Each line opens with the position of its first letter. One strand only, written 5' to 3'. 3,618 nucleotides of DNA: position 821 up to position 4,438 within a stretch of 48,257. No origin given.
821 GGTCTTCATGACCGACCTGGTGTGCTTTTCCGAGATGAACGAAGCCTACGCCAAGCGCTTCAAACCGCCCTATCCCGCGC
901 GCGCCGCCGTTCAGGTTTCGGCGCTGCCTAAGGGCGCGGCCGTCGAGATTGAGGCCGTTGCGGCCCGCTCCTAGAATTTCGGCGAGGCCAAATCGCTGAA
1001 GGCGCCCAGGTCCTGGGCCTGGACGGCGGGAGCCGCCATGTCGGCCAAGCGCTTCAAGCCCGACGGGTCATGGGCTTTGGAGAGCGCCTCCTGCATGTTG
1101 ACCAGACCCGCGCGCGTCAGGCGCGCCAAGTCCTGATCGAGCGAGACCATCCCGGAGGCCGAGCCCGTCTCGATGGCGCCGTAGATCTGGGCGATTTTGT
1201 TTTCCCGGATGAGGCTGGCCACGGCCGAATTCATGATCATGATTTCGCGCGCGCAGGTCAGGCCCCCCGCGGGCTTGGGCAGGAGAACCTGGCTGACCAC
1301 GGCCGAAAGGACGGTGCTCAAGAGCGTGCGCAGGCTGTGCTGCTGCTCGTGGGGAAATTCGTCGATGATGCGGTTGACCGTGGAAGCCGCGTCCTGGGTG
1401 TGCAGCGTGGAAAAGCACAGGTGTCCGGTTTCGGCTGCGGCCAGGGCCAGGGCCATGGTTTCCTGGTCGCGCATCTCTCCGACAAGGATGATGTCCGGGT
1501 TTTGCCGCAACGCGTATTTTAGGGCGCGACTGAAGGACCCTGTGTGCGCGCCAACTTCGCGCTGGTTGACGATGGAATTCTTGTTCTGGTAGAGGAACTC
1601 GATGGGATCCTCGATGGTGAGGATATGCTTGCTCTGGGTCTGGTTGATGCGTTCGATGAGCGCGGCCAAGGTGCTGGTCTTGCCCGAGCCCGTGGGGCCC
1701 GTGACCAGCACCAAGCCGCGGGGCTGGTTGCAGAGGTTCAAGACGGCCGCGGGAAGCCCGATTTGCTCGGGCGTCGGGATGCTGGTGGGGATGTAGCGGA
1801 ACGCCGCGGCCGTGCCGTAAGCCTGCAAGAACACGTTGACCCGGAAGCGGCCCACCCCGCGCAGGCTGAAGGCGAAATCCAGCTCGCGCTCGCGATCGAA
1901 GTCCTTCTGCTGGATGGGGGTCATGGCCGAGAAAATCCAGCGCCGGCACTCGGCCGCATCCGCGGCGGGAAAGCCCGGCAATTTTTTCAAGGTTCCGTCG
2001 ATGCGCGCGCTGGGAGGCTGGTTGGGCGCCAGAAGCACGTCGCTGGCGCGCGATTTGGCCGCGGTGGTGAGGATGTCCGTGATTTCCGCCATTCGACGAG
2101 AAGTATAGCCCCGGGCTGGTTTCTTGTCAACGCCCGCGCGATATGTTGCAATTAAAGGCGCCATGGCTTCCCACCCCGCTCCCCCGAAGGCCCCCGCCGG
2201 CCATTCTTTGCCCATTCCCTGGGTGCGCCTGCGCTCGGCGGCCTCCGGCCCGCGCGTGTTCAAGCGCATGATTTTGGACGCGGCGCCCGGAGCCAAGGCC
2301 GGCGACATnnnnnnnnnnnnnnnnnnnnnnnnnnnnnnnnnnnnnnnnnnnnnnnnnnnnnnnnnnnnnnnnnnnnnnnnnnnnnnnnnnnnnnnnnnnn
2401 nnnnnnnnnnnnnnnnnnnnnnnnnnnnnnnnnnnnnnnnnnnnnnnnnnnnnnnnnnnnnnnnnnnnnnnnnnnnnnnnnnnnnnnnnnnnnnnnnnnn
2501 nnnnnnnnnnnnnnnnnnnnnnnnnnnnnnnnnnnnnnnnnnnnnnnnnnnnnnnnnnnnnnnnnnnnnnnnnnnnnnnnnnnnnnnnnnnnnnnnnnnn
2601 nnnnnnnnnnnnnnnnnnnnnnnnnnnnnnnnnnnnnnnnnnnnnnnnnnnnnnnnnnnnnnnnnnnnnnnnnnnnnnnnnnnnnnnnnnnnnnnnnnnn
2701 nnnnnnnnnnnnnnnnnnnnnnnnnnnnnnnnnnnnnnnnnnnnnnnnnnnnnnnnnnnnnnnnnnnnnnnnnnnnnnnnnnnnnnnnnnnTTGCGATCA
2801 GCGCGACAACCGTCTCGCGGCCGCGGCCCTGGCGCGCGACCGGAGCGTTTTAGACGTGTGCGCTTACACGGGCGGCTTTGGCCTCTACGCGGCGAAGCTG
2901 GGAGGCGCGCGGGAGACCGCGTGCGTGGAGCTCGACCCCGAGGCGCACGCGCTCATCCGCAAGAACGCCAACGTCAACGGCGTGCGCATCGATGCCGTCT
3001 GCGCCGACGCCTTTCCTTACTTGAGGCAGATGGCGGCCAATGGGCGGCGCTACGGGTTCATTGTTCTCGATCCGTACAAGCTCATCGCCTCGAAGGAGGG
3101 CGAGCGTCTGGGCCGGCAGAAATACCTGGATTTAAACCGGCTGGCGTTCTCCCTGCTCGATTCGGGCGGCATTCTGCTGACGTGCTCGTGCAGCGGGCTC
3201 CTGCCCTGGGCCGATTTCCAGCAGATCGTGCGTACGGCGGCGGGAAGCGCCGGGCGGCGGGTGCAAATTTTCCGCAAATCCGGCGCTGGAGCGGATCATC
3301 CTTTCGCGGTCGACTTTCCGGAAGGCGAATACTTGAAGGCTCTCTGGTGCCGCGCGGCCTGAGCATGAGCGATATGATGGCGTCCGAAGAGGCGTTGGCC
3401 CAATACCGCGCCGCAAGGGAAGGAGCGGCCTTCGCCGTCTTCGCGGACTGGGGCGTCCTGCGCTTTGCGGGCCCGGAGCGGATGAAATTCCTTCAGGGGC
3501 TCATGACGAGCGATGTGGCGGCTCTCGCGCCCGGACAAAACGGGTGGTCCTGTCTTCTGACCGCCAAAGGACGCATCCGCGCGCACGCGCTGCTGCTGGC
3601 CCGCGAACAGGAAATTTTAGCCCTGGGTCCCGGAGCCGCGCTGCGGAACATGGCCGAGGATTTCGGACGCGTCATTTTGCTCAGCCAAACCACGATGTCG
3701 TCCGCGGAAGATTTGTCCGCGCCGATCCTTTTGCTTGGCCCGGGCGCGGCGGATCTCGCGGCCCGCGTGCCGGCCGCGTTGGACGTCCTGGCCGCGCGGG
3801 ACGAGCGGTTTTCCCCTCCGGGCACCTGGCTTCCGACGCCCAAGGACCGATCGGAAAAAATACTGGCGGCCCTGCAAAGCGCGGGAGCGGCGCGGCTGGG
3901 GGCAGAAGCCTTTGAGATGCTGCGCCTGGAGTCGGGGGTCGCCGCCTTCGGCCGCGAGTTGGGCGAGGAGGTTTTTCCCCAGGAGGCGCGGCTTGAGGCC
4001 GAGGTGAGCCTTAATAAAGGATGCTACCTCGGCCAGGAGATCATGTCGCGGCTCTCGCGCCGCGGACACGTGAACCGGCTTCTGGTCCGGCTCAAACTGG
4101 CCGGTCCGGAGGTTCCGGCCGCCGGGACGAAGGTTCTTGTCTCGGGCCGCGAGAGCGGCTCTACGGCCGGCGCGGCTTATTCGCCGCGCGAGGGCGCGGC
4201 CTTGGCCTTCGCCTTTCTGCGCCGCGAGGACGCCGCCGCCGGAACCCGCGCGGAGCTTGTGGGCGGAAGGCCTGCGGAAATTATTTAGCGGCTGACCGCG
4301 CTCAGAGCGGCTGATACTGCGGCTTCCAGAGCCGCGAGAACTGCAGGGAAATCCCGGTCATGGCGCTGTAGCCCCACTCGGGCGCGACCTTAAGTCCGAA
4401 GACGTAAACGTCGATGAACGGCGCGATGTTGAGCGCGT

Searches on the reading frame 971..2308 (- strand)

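Call 95: search_protein_families(library=pfam, proteins=[window:971-2308:-], max_evalue=0.00001)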
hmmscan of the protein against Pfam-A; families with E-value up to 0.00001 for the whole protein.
window:971-2308:- (445 aa): 2 families
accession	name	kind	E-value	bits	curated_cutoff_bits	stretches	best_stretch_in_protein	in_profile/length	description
PF00437.27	T2SSE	-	1.9e-47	162.2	24.9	1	76-346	12-281/370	Type II/IV secretion system protein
PF04851.21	ResIII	-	5.4e-07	30.1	22.5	1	181-308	7-113/164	Type III restriction enzyme, res subunit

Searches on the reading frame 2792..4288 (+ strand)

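Call 94: search_protein_families(library=pfam, proteins=[window:2792-4288:+], max_evalue=0.00001)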
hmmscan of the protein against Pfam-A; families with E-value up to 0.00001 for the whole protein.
window:2792-4288:+ (498 aa): 1 family
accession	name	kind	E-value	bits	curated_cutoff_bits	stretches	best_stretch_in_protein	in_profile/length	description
PF01571.26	GCV_T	-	9.4e-20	71.4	25.6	2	192-327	20-156/255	Aminomethyltransferase folate-binding domain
